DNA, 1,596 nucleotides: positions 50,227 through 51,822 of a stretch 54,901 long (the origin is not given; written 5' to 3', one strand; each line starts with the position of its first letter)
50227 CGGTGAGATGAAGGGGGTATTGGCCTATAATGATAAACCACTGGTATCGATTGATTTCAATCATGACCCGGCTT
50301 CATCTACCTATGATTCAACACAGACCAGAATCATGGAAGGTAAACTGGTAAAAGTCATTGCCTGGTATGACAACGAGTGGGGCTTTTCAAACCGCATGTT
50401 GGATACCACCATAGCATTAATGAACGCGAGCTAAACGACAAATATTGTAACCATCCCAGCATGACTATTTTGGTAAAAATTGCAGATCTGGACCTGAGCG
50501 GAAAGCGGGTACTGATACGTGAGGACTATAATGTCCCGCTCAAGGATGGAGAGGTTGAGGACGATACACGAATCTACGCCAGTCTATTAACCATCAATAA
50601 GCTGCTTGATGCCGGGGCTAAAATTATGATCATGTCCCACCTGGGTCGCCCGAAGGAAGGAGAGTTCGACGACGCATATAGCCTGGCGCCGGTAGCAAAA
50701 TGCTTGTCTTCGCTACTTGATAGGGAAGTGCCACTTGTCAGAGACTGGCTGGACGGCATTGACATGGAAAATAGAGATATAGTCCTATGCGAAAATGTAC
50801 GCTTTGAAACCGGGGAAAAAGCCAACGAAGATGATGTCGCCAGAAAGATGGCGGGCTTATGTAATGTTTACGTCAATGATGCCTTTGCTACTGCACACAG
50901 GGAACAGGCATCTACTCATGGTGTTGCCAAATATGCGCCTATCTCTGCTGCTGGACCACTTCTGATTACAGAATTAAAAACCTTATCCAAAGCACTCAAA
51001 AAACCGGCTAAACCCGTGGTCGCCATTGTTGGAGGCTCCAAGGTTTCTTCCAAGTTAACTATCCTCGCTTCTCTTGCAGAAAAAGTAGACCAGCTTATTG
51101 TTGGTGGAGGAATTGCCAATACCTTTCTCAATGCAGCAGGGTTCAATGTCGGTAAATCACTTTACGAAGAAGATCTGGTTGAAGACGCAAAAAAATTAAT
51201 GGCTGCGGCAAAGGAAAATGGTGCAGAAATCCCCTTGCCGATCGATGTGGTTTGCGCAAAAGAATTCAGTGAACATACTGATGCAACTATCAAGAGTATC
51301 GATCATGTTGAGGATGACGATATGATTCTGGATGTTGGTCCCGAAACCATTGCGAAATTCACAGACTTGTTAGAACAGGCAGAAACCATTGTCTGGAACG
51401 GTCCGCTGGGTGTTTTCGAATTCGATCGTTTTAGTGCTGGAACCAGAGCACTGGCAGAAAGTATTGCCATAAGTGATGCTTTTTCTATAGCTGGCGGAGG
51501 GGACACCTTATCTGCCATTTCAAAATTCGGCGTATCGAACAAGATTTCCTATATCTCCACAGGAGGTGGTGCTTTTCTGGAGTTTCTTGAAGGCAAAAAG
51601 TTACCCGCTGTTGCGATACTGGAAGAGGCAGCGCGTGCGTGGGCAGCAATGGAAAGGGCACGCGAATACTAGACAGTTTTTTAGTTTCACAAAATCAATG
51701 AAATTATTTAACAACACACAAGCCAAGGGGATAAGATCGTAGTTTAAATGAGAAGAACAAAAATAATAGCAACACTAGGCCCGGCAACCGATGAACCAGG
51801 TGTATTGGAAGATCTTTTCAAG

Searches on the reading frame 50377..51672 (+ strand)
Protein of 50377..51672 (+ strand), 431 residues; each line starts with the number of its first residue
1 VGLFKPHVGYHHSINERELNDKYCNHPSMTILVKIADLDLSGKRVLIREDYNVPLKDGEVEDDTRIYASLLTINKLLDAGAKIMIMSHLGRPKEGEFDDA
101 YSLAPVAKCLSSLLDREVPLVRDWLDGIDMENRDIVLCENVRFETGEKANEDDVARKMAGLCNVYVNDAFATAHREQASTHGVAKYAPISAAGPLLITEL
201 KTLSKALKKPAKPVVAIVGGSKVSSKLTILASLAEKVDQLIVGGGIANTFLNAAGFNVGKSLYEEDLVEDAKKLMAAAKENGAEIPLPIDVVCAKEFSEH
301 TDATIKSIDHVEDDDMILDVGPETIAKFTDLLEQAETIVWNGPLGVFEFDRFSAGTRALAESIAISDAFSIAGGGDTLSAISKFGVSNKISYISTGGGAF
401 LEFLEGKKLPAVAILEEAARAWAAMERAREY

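Call 23: search_protein_families(library=pfam, proteins=[window:50377-51672:+], max_evalue=0.0001)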
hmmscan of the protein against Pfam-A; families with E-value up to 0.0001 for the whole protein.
window:50377-51672:+ (431 aa): 1 family
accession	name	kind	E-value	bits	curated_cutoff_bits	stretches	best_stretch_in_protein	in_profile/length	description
PF00162.24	PGK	-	3e-147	491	27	1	35-407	1-379/379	Phosphoglycerate kinase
